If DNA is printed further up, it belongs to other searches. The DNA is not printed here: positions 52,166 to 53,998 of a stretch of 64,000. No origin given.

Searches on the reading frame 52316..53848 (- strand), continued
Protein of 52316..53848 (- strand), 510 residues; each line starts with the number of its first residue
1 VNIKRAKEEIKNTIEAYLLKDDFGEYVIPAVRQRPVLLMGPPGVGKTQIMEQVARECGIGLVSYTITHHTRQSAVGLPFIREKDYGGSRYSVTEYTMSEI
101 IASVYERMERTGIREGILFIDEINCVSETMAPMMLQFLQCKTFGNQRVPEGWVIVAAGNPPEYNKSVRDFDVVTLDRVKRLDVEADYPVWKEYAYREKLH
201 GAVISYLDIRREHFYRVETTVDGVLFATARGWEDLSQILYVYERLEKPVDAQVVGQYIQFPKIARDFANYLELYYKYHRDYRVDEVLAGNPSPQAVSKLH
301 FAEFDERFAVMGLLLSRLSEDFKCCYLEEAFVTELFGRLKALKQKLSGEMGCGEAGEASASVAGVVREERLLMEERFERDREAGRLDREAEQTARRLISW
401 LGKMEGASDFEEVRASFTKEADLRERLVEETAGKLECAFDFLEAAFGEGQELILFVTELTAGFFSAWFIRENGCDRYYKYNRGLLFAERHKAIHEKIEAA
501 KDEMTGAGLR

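Call 56: find_homologous_proteins(query=L002:12303-13409:+, max_evalue=0.00001)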
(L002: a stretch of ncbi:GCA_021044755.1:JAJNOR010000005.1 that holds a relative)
Query L002:12303-13409:+ (368 aa): 8000 proteins with E <= 0.00001 among 8000 candidates; the best 120 are listed.
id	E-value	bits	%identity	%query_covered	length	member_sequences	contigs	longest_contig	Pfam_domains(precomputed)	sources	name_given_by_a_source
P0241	1.6e-241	819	93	100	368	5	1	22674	PF14697.12,PF04015.18,PF12797.13,PF12837.13,PF00037.33,PF13484.12,PF12838.13,PF25160.2,PF13237.12,PF13187.12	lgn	-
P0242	2.2e-233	792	89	100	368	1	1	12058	PF14697.12,PF04015.18,PF12797.13,PF12837.13,PF00037.33,PF12838.13,PF25160.2,PF13237.12,PF13187.12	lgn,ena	-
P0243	1.2e-232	790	89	100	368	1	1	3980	PF14697.12,PF04015.18,PF12797.13,PF12837.13,PF00037.33,PF12838.13,PF25160.2,PF13237.12,PF13187.12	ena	-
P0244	8.9e-232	787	88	100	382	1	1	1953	PF14697.12,PF04015.18,PF12797.13,PF12837.13,PF00037.33,PF13484.12,PF12838.13,PF25160.2,PF13237.12,PF12800.13,PF13187.12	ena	-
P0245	3.0e-231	785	87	100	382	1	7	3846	PF14697.12,PF04015.18,PF12797.13,PF12837.13,PF00037.33,PF13484.12,PF12838.13,PF25160.2,PF13237.12,PF12800.13,PF13187.12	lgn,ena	-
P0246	3.0e-231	785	87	100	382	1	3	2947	PF14697.12,PF04015.18,PF12797.13,PF12837.13,PF00037.33,PF13484.12,PF12838.13,PF25160.2,PF13237.12,PF12800.13,PF13187.12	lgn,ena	-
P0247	3.0e-231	785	87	100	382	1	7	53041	PF14697.12,PF04015.18,PF12797.13,PF12837.13,PF00037.33,PF13484.12,PF12838.13,PF25160.2,PF13237.12,PF12800.13,PF13187.12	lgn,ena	-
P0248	3.0e-231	785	87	100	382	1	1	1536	PF14697.12,PF04015.18,PF12797.13,PF12837.13,PF00037.33,PF13484.12,PF12838.13,PF25160.2,PF13237.12,PF12800.13,PF13187.12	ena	-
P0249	3.5e-231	785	88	100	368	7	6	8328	PF14697.12,PF04015.18,PF12797.13,PF12837.13,PF00037.33,PF12838.13,PF25160.2,PF13237.12,PF13187.12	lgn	-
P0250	1.0e-230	784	87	100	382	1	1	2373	PF14697.12,PF04015.18,PF12797.13,PF12837.13,PF00037.33,PF13484.12,PF12838.13,PF25160.2,PF13237.12,PF12800.13,PF13187.12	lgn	-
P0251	1.7e-230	783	87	100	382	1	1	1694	PF14697.12,PF04015.18,PF12797.13,PF12837.13,PF00037.33,PF13484.12,PF12838.13,PF25160.2,PF13237.12,PF12800.13,PF13187.12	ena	-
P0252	2.1e-230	782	87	100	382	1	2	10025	PF14697.12,PF04015.18,PF12797.13,PF12837.13,PF00037.33,PF12838.13,PF25160.2,PF13237.12,PF12800.13,PF13187.12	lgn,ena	-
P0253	6.1e-230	781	87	100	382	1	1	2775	PF14697.12,PF04015.18,PF12797.13,PF12837.13,PF00037.33,PF13484.12,PF12838.13,PF25160.2,PF13237.12,PF12800.13,PF13187.12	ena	-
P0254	1.1e-229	780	87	100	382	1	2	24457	PF14697.12,PF04015.18,PF12797.13,PF12837.13,PF00037.33,PF12838.13,PF25160.2,PF13237.12,PF12800.13,PF13187.12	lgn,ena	-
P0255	1.1e-229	780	87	100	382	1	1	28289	PF14697.12,PF04015.18,PF12797.13,PF12837.13,PF00037.33,PF12838.13,PF25160.2,PF13237.12,PF12800.13,PF13187.12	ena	-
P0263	1.3e-194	665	75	100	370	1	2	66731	PF14697.12,PF04015.18,PF12797.13,PF12837.13,PF00037.33,PF12838.13,PF25160.2,PF13237.12,PF13187.12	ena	-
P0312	3.5e-187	640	73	100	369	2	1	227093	PF14697.12,PF04015.18,PF12797.13,PF12837.13,PF00037.33,PF12838.13,PF25160.2,PF13237.12,PF13187.12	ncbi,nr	ncbi:MAG: DUF362 domain-containing protein [Eubacteriales bacterium]|nr:DUF362 domain-containing pro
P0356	7.9e-185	632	70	100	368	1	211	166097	PF14697.12,PF04015.18,PF12797.13,PF12837.13,PF00037.33,PF13484.12,PF12838.13,PF25160.2,PF13237.12,PF13187.12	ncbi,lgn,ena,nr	ncbi:MAG TPA: DUF362 domain-containing protein [Candidatus Blautia intestinigallinarum]|nr:DUF362 do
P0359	9.0e-185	632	72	100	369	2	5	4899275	PF14697.12,PF04015.18,PF12797.13,PF12837.13,PF00037.33,PF13484.12,PF12838.13,PF25160.2,PF13237.12,PF13187.12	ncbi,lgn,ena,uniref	ncbi:DUF362 domain-containing protein [Lactonifactor longoviformis]|uniref:DUF362 domain-containing 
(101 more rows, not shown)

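Call 57: find_encoding_contigs(protein=P0263, flank=9000, max_places=1)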
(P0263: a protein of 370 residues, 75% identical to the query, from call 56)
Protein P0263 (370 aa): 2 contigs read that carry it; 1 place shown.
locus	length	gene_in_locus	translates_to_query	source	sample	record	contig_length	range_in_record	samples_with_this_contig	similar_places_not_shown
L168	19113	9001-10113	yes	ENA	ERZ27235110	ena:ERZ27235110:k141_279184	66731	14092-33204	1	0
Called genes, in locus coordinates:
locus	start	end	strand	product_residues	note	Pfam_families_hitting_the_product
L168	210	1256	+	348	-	PF08239:SH3_3 (weak)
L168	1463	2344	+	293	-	PF02645:DegV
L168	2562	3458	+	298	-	PF02645:DegV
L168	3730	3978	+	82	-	-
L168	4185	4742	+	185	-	PF02659:Mntp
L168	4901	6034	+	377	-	PF13306:LRR_5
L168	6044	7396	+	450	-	PF13203:DUF2201_N, PF09967:DUF2201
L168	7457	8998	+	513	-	PF00004:AAA (weak), PF07728:AAA_5 (weak)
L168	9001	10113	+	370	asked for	PF04015:DUF362, PF13187:Fer4_9 (weak), PF25160:LdpA_Fe-S-bd (faint), PF12838:Fer4_7, PF13237:Fer4_10 (weak), PF14697:Fer4_21, PF00037:Fer4 (weak), PF12837:Fer4_6 (weak), +1 more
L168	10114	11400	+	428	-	PF01969:Ni_insertion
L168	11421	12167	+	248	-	PF00731:AIRC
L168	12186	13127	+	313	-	PF02603:Hpr_kinase_N, PF07475:Hpr_kinase_C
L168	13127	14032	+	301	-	PF01565:FAD_binding_4, PF02873:MurB_C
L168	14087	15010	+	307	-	PF14527:LAGLIDADG_WhiA, PF02650:HTH_WhiA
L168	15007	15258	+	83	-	PF00381:PTS-HPr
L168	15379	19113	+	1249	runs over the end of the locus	PF18072:FGAR-AT_linker (weak), PF02769:AIRS_C, PF13507:GATase_5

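Call 58: find_encoding_contigs(protein=P0359, flank=7000, max_places=1)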
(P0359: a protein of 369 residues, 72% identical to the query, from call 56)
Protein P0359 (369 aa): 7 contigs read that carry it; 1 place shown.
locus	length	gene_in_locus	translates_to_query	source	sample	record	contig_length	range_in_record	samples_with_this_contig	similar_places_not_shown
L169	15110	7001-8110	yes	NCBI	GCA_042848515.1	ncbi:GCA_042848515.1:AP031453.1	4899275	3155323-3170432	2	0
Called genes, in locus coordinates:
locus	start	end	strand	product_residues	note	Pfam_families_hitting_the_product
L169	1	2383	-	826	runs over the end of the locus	PF12704:MacB_PCD (weak), PF02687:FtsX, PF12704:MacB_PCD, PF02687:FtsX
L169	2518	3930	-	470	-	PF00512:HisKA, PF13581:HATPase_c_2 (faint), PF02518:HATPase_c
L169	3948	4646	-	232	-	PF00072:Response_reg, PF00486:Trans_reg_C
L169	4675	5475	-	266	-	PF00733:Asn_synthase, PF01171:ATP_bind_3 (weak), PF06508:QueC (weak)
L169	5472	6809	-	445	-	PF01969:Ni_insertion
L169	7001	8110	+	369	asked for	PF04015:DUF362, PF12797:Fer4_2 (faint), PF12838:Fer4_7, PF13187:Fer4_9 (weak), PF13237:Fer4_10 (weak), PF14697:Fer4_21, PF25160:LdpA_Fe-S-bd, PF00037:Fer4 (weak), +2 more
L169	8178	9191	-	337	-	PF23988:DUF7309, PF22007:DUF6930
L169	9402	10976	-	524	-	PF05598:DUF772, PF01609:DDE_Tnp_1 (weak), PF13751:DDE_Tnp_1_6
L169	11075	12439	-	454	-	PF00512:HisKA, PF13581:HATPase_c_2 (weak), PF02518:HATPase_c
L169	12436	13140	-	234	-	PF00072:Response_reg, PF00486:Trans_reg_C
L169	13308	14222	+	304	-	PF00005:ABC_tran, PF13304:AAA_21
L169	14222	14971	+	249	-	PF12730:ABC2_membrane_4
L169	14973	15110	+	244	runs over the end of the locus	PF12730:ABC2_membrane_4, PF12679:ABC2_membrane_2 (weak), PF13346:ABC2_membrane_5 (faint)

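Call 59: find_encoding_contigs(protein=P0356, flank=7000, max_places=1)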
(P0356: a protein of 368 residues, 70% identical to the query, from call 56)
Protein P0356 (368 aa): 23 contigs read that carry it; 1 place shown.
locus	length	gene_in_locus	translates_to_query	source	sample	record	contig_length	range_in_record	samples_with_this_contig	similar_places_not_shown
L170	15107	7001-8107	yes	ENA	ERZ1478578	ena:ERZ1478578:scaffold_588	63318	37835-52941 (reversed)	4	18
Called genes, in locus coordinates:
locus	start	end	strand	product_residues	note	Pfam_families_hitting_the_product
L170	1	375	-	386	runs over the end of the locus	PF03553:Na_H_antiporter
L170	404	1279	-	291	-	PF03193:RsgA_GTPase (faint), PF01926:MMR_HSR1, PF02421:FeoB_N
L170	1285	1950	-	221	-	PF10502:Peptidase_S26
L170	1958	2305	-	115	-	PF01245:Ribosomal_L19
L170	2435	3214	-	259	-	PF02535:Zip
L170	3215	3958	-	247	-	PF01746:tRNA_m1G_MT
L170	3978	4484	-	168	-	PF01782:RimM, PF05239:PRC, PF24986:PRC_RimM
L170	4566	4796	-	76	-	PF13083:KH_KhpA-B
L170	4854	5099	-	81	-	PF00886:Ribosomal_S16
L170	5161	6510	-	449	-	PF02881:SRP54_N, PF06414:Zeta_toxin (weak), PF00448:SRP54, PF01656:CbiA (weak), PF02978:SRP_SPB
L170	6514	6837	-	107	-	PF04297:UPF0122, PF08281:Sigma70_r4_2 (weak)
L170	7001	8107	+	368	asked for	PF04015:DUF362, PF25160:LdpA_Fe-S-bd (faint), PF12837:Fer4_6 (weak), PF12838:Fer4_7, PF13187:Fer4_9 (weak), PF13237:Fer4_10 (weak), PF14697:Fer4_21, PF00037:Fer4 (weak), +2 more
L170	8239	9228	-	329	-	PF00532:Peripla_BP_1, PF13407:Peripla_BP_4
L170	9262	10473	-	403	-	PF00291:PALP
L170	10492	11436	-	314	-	PF02881:SRP54_N, PF00448:SRP54, PF13401:AAA_22 (weak)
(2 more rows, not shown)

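Call 60: find_encoding_contigs(protein=P0312, flank=7000, max_places=1)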
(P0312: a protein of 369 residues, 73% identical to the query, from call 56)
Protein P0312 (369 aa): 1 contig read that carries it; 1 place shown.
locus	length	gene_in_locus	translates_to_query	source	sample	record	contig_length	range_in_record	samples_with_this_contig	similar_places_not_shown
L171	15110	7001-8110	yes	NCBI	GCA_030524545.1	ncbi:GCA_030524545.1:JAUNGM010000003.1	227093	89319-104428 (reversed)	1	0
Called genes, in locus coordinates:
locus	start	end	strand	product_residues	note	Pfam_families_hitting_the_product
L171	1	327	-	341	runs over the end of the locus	PF02547:Queuosine_synth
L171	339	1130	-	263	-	PF01746:tRNA_m1G_MT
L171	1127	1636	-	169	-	PF01782:RimM, PF05239:PRC, PF24986:PRC_RimM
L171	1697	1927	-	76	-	PF13083:KH_KhpA-B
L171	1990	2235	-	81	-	PF00886:Ribosomal_S16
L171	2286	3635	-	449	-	PF02881:SRP54_N, PF00448:SRP54, PF01656:CbiA (weak), PF02978:SRP_SPB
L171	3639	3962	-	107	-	PF04297:UPF0122, PF04545:Sigma70_r4 (weak), PF08281:Sigma70_r4_2 (weak)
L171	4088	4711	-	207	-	PF00149:Metallophos, PF12850:Metallophos_2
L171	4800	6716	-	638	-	PF02608:Bmp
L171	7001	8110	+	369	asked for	PF04015:DUF362, PF12837:Fer4_6 (weak), PF12838:Fer4_7, PF13187:Fer4_9 (weak), PF13237:Fer4_10 (weak), PF14697:Fer4_21, PF00037:Fer4, PF12837:Fer4_6 (weak), +2 more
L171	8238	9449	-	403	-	PF00291:PALP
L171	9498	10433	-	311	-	PF02881:SRP54_N, PF00448:SRP54, PF13401:AAA_22 (weak)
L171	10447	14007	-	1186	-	PF02463:SMC_N, PF13175:AAA_15 (weak), PF13304:AAA_21 (weak), PF13476:AAA_23, PF13555:AAA_29 (faint), PF06470:SMC_hinge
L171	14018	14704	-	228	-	PF22935:RM44_endonuclase (faint), PF14622:Ribonucleas_3_3, PF00636:Ribonuclease_3, PF00035:dsrm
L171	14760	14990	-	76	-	PF00550:PP-binding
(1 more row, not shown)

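Call 61: search_solved_structures(query=P0359, max_evalue=10, show_alignments=0)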
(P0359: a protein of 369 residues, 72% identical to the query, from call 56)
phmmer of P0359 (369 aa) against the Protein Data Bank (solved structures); distinct sequences matched with E-value up to 10: 237 (the best 60 are shown).
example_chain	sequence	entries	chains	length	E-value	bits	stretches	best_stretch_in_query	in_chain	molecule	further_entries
9eri_B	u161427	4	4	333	1.4e-17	67.2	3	188-243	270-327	Na(+)-translocating ferredoxin:NAD(+) oxidoreductase complex subunit B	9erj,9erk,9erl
7zc6_B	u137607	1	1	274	1e-12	51.3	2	195-242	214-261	RnfB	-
9sw6_H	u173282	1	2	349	3.5e-12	49.5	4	187-241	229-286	Tungsten formylmethanofuran dehydrogenase, subunit F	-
5t5i_F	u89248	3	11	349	1.7e-11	47.2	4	187-241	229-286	Tungsten formylmethanofuran dehydrogenase subunit fwdF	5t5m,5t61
9sw6_G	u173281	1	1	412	4.4e-11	45.9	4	179-242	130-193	Polyferredoxin protein MvhB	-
7np8_A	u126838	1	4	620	8.1e-11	45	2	187-249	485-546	Coenzyme F420-dependent sulfite reductase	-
9sfi_T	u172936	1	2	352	3.5e-09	39.6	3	181-241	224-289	4Fe-4S ferredoxin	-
9sfi_A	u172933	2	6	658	4.5e-09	39.3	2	190-242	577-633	CoB--CoM heterodisulfide reductase iron-sulfur subunit A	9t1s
7npa_A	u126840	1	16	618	7.6e-09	38.5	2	172-240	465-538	Coenzyme F420-dependent sulfite reductase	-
9tn7_A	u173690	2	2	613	2.1e-08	37.1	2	174-249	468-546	Coenzyme F420 hydrogenase/dehydrogenase beta subunit domain protein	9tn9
6fah_A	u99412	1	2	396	6.1e-08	35.6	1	192-243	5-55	Caffeyl-CoA reductase-Etf complex subunit CarE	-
9rkm_A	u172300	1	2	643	7.5e-08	35.2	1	195-246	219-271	[FeFe]-hydrogenase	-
30jk_A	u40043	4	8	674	8e-08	35.2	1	195-246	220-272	[FeFe]-hydrogenase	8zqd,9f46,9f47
8rvu_a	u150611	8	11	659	2.1e-07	33.8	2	194-242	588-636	H(2):CoB-CoM heterodisulfide,ferredoxin reductase subunit A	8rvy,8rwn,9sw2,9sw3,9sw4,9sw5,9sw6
8rvv_A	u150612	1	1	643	4.5e-07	32.7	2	194-242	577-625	H(2):CoB-CoM heterodisulfide,ferredoxin reductase subunit A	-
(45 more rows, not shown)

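Call 71: predict_structure(alignment_id=A1)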
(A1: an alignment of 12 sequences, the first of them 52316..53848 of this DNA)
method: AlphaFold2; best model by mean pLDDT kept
length: 510 residues; sequences in the alignment: 12
mean_pLDDT: 74.3   pTM: 0.69
mean pLDDT of the five models: 74.3, 73.3, 73.0, 71.9, 66.6
residues with pLDDT >= 90: 147; 70-90: 201; 50-70: 71; < 50: 91
segments of 3 or more residues with pLDDT < 50: 68-82, 84-86, 88-95, 125-133, 160-185, 216-228, 350-358, 487-490, 507-510
pLDDT, mean of each block of 10 residues (from residue 1): 77 92 82 71 73 90 61 31 47 50 80 86 48 52 62 73 34 29 54 76 85 55 43 84 88 74 84 91 94 93 90 90 93 92 77 43 89 92 80 91 88 92 95 96 89 88 89 89 54 62 52
secondary structure, 60 per line:
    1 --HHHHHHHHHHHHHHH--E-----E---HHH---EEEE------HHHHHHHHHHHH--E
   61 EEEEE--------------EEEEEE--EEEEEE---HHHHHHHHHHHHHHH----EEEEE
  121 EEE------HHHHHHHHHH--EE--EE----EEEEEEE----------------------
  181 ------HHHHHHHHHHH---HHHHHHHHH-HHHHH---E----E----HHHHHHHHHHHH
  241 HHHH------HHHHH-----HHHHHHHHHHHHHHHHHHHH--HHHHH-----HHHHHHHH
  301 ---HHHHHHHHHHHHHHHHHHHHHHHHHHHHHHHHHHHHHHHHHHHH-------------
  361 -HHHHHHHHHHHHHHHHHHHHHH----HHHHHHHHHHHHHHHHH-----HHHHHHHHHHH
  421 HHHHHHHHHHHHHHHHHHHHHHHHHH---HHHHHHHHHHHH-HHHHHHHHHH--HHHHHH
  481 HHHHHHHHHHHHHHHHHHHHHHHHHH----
elements in order: H3-17 E36-39 H46-57 E60-65 E80-85 E88-93 H97-111 E116-123 H130-139 E152-158 H187-197 H201-209 H211-215 H229-244 H251-255 H261-280 H283-287 H293-300 H304-347 H362-383 H388-404 H410-446 H450-461 H463-472 H475-506

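Call 73: predict_structure(alignment_id=A4)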
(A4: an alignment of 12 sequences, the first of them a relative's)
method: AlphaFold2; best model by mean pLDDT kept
length: 370 residues; sequences in the alignment: 12
mean_pLDDT: 43.1   pTM: 0.49
mean pLDDT of the five models: 43.1, 40.1, 39.6, 37.9, 33.2
residues with pLDDT >= 90: 0; 70-90: 30; 50-70: 82; < 50: 258
segments of 3 or more residues with pLDDT < 50: 48-57, 78-214, 216-267, 277-296, 319-347, 349-351, 356-358
pLDDT, mean of each block of 10 residues (from residue 1): 68 58 71 68 55 44 69 62 34 39 35 30 32 31 28 24 25 22 22 26 33 44 38 27 38 45 49 52 31 50 62 55 35 28 42 49 72
secondary structure, 60 per line:
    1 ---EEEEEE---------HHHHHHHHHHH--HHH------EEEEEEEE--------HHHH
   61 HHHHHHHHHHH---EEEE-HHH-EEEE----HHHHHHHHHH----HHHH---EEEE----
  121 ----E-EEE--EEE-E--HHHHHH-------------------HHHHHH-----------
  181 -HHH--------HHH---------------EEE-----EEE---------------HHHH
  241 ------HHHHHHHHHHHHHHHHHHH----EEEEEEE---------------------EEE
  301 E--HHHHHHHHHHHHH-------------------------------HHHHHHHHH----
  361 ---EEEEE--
elements in order: E4-9 H19-29 E41-48 H57-71 E75-78 E84-87 H92-101 H106-109 E113-116 E127-129 E132-134 H139-144 H164-169 E211-213 E219-221 H237-240 H247-265 E270-276 E298-301 H304-316 H348-356 E364-368

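Call 74: fold_search(model_id=the predicted structure, library=pdb)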
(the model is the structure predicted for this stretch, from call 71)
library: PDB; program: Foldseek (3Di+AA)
matches with E <= 10: 946; with E <= 0.001: 15
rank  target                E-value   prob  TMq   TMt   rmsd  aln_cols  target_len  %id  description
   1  9qh8_C                1.0e-04  1.00  0.17  0.31  16.0       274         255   20  reduced NorQ-NorD VWA domain complex from Paracoccus denitrificans (released 2026-03-25)
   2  9qh8_A                1.2e-04  1.00  0.17  0.30  16.2       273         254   19  reduced NorQ-NorD VWA domain complex from Paracoccus denitrificans (released 2026-03-25)
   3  9qh4_A                1.7e-04  1.00  0.17  0.30  16.2       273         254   19  NorQ hexamer from Paracoccus denitrificans (released 2026-03-25)
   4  3vkh_B                1.7e-04  0.90  0.15  0.04  40.9       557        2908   14  X-ray structure of a functional full-length dynein motor domain (released 2012-03-14)
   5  9qh4_C                2.7e-04  1.00  0.17  0.31  15.9       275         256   17  NorQ hexamer from Paracoccus denitrificans (released 2026-03-25)
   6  9qh6_B                3.6e-04  1.00  0.16  0.27  16.6       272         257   20  NorQ in complex with NorD VWA domain from Paracoccus denitrificans (released 2026-03-25)
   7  9qhg_E                3.9e-04  1.00  0.17  0.32  15.3       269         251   16  NorQD complex state 4 from Jhaorihella thermophila (released 2026-03-25)
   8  9qh7_E                3.9e-04  1.00  0.17  0.30  16.2       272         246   19  NorQ in complex with NorD VWA domain steep staircase subset 1 from Paracoccus denitrificans (released 2026-03-25)
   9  9qh9_C                4.3e-04  1.00  0.17  0.30  16.1       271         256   19  NorQ in complex with NorD VWA domain steep staircase subset 2 from Paracoccus denitrificans (released 2026-03-25)
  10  9qhd_C                4.7e-04  1.00  0.16  0.29  16.6       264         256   17  NorQD complex state 1 from Jhaorihella thermophila (released 2026-03-25)
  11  6gcn_C                4.7e-04  0.99  0.21  0.25  23.6       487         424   17  Truncated FtsH from A. aeolicus in R32 (released 2018-08-22)
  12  9qhd_A                5.5e-04  1.00  0.16  0.29  15.4       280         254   15  NorQD complex state 1 from Jhaorihella thermophila (released 2026-03-25)
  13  9qh8_F                5.7e-04  1.00  0.18  0.32  16.4       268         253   21  reduced NorQ-NorD VWA domain complex from Paracoccus denitrificans (released 2026-03-25)
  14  6omb_A                6.0e-04  1.00  0.19  0.18  21.8       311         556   14  Cdc48 Hexamer (Subunits A to E) with substrate bound to the central pore (released 2019-07-17)
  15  7zbh_D                9.1e-04  0.99  0.19  0.25  21.8       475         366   13  ATP-dependent zinc metalloprotease FtsH (BB0789) from Borrelia burgdorferi (released 2023-04-05)
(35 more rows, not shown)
